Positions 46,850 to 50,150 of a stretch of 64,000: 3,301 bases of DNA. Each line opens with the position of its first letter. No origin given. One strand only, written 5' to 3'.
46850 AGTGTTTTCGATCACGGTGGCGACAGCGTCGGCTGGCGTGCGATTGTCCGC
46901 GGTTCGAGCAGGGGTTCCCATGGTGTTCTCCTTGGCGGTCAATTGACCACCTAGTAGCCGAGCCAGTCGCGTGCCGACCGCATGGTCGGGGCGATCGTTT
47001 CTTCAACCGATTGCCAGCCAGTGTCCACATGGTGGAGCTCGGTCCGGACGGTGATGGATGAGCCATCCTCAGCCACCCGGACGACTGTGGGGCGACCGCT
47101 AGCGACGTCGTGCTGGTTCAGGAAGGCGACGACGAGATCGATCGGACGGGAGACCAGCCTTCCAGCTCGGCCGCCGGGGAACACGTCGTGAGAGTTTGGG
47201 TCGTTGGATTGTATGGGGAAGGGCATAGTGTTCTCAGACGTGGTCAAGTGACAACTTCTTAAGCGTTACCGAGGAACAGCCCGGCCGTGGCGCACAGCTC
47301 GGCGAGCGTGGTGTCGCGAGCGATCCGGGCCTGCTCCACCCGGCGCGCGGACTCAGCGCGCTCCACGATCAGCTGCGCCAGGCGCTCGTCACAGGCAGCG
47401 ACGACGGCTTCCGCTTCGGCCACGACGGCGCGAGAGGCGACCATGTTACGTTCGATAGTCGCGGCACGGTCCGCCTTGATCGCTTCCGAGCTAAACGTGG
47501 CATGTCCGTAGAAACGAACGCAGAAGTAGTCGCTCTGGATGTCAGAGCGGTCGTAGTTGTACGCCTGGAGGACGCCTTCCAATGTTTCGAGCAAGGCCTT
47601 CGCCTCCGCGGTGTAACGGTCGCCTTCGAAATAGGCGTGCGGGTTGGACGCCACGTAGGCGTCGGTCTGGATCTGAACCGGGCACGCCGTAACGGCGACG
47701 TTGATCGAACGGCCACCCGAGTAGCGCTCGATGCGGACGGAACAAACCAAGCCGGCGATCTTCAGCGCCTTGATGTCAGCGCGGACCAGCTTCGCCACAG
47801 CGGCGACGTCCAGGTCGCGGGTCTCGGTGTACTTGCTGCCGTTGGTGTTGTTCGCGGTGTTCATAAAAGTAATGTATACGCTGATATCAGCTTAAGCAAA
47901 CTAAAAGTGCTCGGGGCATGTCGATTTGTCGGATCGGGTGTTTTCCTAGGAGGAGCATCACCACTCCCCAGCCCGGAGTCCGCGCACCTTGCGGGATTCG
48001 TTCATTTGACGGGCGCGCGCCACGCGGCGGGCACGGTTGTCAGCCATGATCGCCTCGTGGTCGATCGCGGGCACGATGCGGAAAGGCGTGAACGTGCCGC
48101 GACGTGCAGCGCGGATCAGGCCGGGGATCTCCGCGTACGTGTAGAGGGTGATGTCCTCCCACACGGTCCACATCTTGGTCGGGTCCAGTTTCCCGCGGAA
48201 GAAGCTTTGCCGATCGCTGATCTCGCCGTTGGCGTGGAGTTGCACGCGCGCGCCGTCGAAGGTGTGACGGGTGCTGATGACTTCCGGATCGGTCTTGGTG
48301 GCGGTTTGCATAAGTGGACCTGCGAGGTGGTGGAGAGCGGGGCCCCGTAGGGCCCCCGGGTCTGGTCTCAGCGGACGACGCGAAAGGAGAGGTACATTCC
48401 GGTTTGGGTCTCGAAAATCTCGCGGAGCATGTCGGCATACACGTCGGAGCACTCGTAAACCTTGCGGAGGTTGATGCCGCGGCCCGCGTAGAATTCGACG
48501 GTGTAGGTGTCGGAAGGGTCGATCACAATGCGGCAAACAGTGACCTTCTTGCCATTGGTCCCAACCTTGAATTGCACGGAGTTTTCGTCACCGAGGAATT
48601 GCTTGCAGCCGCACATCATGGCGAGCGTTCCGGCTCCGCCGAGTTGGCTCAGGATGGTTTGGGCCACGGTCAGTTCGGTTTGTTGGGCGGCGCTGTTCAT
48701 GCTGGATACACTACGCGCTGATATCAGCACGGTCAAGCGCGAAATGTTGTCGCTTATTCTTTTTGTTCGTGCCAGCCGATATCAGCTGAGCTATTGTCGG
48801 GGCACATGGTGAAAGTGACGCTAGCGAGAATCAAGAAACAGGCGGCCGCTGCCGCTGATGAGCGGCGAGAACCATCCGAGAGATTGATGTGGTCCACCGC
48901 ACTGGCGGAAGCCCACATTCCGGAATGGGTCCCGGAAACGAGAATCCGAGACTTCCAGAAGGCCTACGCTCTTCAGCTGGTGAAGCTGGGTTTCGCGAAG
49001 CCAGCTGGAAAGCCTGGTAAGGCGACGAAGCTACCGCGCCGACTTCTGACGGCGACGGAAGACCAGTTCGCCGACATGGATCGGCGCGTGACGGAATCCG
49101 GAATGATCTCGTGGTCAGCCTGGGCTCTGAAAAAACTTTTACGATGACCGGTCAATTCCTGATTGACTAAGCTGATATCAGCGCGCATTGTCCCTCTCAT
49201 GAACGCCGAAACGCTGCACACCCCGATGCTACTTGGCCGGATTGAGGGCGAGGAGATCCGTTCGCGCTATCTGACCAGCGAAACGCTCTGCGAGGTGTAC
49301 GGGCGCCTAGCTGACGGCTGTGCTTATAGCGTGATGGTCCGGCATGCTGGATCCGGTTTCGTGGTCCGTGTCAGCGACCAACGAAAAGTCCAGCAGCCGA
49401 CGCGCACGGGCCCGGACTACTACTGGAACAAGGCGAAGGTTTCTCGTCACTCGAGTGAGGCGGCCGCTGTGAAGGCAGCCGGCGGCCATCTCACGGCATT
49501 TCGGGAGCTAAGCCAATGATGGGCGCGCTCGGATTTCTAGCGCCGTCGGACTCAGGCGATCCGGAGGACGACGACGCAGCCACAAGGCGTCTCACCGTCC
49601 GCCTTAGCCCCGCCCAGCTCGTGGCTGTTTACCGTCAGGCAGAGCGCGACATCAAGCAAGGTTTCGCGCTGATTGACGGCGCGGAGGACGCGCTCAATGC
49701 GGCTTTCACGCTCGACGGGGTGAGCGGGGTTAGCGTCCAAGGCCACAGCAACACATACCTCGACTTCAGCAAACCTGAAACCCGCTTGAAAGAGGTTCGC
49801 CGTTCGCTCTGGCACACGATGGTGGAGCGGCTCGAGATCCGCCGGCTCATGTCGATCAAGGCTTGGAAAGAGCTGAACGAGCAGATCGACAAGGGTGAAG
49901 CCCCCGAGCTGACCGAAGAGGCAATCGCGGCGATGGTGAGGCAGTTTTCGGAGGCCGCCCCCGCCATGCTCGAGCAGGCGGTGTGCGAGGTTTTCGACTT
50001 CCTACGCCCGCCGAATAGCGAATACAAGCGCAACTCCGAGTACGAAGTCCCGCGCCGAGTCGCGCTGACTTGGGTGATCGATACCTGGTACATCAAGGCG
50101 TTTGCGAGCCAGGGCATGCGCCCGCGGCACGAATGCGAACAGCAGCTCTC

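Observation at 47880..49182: Second palindromic operator family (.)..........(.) clustered at the divergent promoter where the leftward and rightward blocks meet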

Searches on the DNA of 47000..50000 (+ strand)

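Call 4: search_dna_similar(query=window:47000-50000:+, collection=phages, mode=near, max_rows=25)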
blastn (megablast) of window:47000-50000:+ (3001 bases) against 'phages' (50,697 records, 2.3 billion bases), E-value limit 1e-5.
No match.

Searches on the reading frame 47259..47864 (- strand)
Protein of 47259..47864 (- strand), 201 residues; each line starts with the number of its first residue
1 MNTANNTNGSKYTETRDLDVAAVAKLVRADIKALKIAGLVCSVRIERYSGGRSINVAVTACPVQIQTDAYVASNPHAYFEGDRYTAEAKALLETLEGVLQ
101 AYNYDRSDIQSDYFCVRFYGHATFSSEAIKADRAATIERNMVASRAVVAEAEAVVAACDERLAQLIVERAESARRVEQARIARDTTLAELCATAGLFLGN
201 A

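Call 10: search_protein_families(library=pfam, proteins=[window:47259-47864:-], max_evalue=0.01)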
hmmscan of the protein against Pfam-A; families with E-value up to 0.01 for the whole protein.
window:47259-47864:- (201 aa): 1 family
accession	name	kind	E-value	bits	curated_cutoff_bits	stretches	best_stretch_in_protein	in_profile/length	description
PF18847.6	LPD29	-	0.00088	20.4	27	1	22-97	5-78/93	Large polyvalent protein associated domain 29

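Call 11: search_protein_families(library=phrogs, proteins=[window:47259-47864:-], max_evalue=0.01)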
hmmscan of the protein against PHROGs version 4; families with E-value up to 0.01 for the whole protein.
window:47259-47864:- (201 aa): 2 families
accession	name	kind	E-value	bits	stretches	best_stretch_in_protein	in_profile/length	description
phrog_10415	-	unknown function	3.7e-11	44.6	1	26-125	15-118/129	-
phrog_1926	-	other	0.00045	18.9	1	6-124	1001-1128/1410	released from the phage upon host infection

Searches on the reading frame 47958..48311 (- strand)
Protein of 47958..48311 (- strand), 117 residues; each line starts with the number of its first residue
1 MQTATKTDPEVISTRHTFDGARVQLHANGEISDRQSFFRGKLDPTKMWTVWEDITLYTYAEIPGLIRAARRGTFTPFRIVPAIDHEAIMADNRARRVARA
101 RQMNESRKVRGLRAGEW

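Call 10: search_protein_families(library=pfam, proteins=[window:47958-48311:-], max_evalue=0.01)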
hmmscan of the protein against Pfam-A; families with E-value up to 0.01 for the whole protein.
window:47958-48311:- (117 aa): 0 families

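Call 11: search_protein_families(library=phrogs, proteins=[window:47958-48311:-], max_evalue=0.01)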
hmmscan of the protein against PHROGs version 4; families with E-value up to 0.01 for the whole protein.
window:47958-48311:- (117 aa): 0 families

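Call 35: search_protein_families(library=pfam, proteins=[window:47958-48311:-], max_evalue=10)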
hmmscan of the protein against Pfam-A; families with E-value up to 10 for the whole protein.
window:47958-48311:- (117 aa): 0 families

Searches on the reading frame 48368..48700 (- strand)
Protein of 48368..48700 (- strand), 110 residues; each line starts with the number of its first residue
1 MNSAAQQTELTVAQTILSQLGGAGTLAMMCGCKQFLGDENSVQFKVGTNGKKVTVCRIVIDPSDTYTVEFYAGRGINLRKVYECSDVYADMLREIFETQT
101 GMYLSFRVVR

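Call 10: search_protein_families(library=pfam, proteins=[window:48368-48700:-], max_evalue=0.01)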
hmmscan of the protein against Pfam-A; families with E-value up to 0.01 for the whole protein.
window:48368-48700:- (110 aa): 0 families

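Call 11: search_protein_families(library=phrogs, proteins=[window:48368-48700:-], max_evalue=0.01)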
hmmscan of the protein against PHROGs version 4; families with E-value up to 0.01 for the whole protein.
window:48368-48700:- (110 aa): 1 family
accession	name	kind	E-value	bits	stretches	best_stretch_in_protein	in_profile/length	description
phrog_9437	-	unknown function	1e-24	87.9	1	11-105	2-97/98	-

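Call 14: find_related_loci(query=window:48368-48700:-, collection=viral_contigs, flank=4000)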
Query window:48368-48700:- (110 aa) in viral_contigs; peptide patterns used: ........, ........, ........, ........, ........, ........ (x = any residue, [..] = any of these).
3 stretches matched a pattern; 1 encode a relative of the query (tblastn E <= 1e-3); 1 distinct loci.
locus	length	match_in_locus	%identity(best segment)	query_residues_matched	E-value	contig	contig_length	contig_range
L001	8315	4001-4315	40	2-103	2e-20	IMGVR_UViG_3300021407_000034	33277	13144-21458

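Call 16: find_homologous_proteins(query=window:48368-48700:-)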
Query window:48368-48700:- (110 aa): 53 proteins with E <= 0.001 among 55 candidates.
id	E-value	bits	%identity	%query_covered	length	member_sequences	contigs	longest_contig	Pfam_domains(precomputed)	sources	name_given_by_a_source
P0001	2.0e-66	238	100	100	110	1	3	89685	-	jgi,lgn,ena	-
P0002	1.8e-49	184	78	96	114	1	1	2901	-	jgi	jgi:hypothetical protein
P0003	6.0e-49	182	79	93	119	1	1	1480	-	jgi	jgi:hypothetical protein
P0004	1.5e-48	181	78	96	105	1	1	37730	-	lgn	-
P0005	2.9e-48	180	79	96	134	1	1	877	-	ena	-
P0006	1.9e-47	177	76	96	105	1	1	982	-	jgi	jgi:hypothetical protein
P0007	1.3e-45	171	74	96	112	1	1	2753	-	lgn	-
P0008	2.0e-44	168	75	96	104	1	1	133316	-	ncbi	-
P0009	5.1e-43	163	74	97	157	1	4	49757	-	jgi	jgi:hypothetical protein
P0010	8.2e-43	162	73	90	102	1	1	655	-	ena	-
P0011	2.0e-41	158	71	89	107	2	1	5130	-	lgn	-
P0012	2.5e-41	158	66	97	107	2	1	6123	-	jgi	jgi:hypothetical protein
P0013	3.3e-41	157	71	90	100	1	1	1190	-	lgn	-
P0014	3.8e-41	157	70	96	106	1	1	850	-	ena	-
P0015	4.0e-41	157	73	96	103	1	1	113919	-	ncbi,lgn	-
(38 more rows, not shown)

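Call 17: find_encoding_contigs(protein=P0001, flank=10000, max_places=3)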
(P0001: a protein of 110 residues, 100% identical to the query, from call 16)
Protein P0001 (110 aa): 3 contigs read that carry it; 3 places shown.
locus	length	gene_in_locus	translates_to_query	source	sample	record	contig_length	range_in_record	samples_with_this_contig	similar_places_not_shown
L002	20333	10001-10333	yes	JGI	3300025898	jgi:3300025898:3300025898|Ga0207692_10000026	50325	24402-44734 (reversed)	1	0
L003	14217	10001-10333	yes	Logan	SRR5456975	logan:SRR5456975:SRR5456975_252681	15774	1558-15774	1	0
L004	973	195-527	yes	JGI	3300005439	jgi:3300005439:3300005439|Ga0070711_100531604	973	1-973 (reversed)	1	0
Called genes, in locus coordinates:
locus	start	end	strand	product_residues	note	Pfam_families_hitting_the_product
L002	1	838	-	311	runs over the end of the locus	-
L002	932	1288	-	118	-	-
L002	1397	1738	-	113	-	-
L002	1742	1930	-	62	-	-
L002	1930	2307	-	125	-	-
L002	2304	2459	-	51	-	-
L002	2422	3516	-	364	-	-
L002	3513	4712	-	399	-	PF00270:DEAD, PF04851:ResIII, PF00271:Helicase_C, PF13307:Helicase_C_2 (faint)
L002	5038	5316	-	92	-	-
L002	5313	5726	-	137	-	PF19698:DUF6197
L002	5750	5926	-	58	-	-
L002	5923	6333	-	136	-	-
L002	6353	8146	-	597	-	PF00773:RNB, PF00035:dsrm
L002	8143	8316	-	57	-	-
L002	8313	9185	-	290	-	PF13708:DUF4942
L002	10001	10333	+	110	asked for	-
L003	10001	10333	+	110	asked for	-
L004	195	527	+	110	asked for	-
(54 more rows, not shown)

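Call 18: find_encoding_contigs(protein=P0008, flank=10000, max_places=2)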
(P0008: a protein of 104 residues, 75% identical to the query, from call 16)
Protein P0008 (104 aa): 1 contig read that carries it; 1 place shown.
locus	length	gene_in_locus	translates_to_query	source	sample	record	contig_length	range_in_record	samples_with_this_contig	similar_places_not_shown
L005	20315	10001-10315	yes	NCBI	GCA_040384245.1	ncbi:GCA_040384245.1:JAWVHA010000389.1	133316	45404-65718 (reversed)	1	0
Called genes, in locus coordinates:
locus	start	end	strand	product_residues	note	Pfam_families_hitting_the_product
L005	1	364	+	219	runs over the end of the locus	-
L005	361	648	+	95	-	-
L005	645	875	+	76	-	-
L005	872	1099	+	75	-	-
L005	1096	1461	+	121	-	-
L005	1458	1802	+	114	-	-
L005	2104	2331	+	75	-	-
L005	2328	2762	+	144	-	-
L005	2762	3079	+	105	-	-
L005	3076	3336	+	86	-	-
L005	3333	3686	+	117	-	-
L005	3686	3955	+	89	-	-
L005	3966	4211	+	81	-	-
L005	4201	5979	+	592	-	PF00176:SNF2-rel_dom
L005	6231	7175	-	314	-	PF13708:DUF4942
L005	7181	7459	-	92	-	-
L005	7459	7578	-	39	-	-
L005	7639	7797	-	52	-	PF07151:DUF1391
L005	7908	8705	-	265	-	PF06067:DUF932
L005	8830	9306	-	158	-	-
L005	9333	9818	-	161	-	-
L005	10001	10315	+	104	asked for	-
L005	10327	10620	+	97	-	-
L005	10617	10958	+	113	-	-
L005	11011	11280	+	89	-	-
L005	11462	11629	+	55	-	-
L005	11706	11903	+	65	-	-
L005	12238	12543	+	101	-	-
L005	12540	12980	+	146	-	-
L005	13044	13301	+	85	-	-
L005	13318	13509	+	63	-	-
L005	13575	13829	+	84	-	-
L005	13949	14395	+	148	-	-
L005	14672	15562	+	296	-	-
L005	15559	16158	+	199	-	-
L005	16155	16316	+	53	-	-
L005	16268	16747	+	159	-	-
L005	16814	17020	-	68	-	-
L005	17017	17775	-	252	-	-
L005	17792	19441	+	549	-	-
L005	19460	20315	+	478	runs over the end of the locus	PF06074:Portal_Mu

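Call 19: find_encoding_contigs(protein=P0015, flank=10000, max_places=2)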
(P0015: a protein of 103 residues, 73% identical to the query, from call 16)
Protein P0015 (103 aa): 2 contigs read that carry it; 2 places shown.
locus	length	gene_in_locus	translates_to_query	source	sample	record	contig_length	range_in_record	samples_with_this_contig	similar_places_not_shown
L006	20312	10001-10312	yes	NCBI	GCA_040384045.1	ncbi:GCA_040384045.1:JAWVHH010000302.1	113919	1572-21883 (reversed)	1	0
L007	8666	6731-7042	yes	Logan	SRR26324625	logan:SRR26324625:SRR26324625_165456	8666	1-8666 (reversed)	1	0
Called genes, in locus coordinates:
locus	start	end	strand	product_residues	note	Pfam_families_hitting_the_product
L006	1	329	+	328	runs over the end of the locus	-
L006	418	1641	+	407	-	PF00709:Adenylsucc_synt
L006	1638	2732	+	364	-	PF00069:Pkinase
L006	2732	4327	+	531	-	-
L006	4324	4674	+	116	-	-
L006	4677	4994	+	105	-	-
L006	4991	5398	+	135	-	-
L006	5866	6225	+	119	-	-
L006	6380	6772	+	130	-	-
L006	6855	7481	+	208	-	-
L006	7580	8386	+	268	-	PF13708:DUF4942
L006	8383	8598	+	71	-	-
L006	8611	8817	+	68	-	-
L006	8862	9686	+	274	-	-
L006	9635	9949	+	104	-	-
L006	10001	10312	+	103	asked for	-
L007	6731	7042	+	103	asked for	-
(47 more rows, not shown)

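Call 22: find_encoding_contigs(protein=P0004, flank=10000, max_places=1)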
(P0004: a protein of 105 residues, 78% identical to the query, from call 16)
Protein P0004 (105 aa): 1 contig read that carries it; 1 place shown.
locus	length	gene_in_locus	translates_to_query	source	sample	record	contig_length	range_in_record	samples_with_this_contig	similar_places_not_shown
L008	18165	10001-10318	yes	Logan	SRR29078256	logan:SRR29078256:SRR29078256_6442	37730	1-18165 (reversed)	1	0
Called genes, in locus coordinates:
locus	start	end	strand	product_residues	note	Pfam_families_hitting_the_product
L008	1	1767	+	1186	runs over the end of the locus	-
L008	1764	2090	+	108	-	PF23148:Gp77 (weak)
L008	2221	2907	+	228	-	-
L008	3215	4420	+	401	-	PF00082:Peptidase_S8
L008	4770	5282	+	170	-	-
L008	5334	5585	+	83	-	-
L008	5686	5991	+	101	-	-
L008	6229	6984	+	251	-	PF01471:PG_binding_1 (faint)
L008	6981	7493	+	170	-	-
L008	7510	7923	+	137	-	-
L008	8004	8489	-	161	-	-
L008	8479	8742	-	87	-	-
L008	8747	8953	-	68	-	-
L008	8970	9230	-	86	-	-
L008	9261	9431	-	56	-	-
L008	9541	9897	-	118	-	-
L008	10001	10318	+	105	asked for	-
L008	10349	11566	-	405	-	PF01139:RtcB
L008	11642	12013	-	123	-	PF00166:Cpn10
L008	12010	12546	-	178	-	PF01503:PRA-PH (weak)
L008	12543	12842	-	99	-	-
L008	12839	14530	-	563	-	-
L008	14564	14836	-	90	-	-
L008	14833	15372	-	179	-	PF01145:Band_7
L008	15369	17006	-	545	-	-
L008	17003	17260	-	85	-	-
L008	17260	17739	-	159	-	PF06147:DUF968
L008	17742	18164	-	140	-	?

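Call 23: find_encoding_contigs(protein=P0009, flank=10000, max_places=2)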
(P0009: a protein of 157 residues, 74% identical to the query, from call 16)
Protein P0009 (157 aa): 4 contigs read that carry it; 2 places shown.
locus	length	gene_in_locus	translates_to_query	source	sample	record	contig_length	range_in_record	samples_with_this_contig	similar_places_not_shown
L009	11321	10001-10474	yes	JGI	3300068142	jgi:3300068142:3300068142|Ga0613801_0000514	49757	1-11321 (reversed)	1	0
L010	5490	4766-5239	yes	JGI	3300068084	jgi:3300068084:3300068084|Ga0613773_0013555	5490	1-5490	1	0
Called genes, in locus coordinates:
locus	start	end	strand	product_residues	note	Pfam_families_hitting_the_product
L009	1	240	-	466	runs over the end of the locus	PF00270:DEAD, PF04851:ResIII, PF00271:Helicase_C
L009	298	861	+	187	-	-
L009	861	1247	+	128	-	PF08774:VRR_NUC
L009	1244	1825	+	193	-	PF04404:ERF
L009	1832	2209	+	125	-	PF00436:SSB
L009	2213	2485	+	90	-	-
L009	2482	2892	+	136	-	-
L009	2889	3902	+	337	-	PF12705:PDDEXK_1, PF10926:DUF2800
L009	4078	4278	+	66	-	-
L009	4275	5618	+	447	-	-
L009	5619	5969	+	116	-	-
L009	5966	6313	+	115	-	-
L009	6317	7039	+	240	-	-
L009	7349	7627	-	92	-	-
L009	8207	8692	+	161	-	-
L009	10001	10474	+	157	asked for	-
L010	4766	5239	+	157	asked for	-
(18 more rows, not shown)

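Call 30: find_related_loci(query=A2, collection=genome_contigs, flank=6000)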
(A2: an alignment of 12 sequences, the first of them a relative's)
Query A2 (110 aa) in genome_contigs; peptide patterns used: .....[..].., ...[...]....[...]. (x = any residue, [..] = any of these).
37 stretches matched a pattern; 12 encode a relative of the query (tblastn E <= 1e-3); 12 distinct loci.
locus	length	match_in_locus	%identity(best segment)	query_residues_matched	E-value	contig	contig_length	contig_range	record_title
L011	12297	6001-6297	31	13-101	2e-8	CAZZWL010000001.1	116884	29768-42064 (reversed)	MAG: uncultured Rhodanobacter sp. isolate Green_AP.bin.14 genome assembly, contig: NODE_3_length_116884_cov_9.973851, wh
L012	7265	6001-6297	31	13-101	5e-7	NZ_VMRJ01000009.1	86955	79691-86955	Hymenobacter setariae strain Fur1 contig9, whole genome shotgun sequence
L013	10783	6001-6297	33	13-101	2e-6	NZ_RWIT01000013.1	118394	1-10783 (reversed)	Hymenobacter rigui strain KCTC 12533 NODE_13_length_118394_cov_7.361749, whole genome shotgun sequence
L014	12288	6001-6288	32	16-101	5e-6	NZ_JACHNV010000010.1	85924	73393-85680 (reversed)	Hymenobacter latericoloratus strain DSM 26701 Ga0215667_10, whole genome shotgun sequence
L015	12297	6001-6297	32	13-101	4e-6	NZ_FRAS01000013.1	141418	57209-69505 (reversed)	Hymenobacter psychrotolerans DSM 18569, whole genome shotgun sequence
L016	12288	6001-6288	32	16-101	5e-6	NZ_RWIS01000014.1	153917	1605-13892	Hymenobacter metallilatus strain 9PBR-2 NODE_14_length_153917_cov_17.319377, whole genome shotgun sequence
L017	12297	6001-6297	32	13-101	5e-6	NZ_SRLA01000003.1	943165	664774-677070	Hymenobacter fodinae strain 92R-1 NODE_3_length_943165_cov_26.719145, whole genome shotgun sequence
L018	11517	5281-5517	34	1-71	7e-6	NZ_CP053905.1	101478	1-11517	Hymenobacter sp. BRD67 plasmid unnamed1, complete sequence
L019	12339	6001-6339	29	1-101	1e-5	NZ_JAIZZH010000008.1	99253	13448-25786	Hymenobacter pini strain BT728 NODE_8_length_99253_cov_66.074554, whole genome shotgun sequence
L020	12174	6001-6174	34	48-101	4e-5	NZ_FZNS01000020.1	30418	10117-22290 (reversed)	Hymenobacter mucosus strain DSM 28041, whole genome shotgun sequence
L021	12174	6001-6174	34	48-101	4e-5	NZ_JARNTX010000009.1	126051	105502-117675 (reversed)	Hymenobacter sp. YC55 spades_K_17_127_9, whole genome shotgun sequence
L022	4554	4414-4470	63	53-71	2e-4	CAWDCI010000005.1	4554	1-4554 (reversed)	MAG: uncultured Acidobacteriaceae bacterium isolate MFD04780.bin.2.9 genome assembly, contig: contig_130866, whole genom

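Call 35: search_protein_families(library=pfam, proteins=[L008:9541-9897:-, L005:12540-12980:+], max_evalue=10)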
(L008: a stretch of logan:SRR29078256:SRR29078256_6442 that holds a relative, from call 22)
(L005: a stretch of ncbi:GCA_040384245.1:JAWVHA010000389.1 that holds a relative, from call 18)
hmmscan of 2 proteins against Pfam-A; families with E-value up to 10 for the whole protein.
L008:9541-9897:- (118 aa): 1 family
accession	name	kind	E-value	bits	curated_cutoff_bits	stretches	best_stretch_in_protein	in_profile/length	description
PF23368.1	DUF7092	-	0.079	14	24.5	1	16-50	30-64/77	Domain of unknown function (DUF7092)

L005:12540-12980:+ (146 aa): 0 families
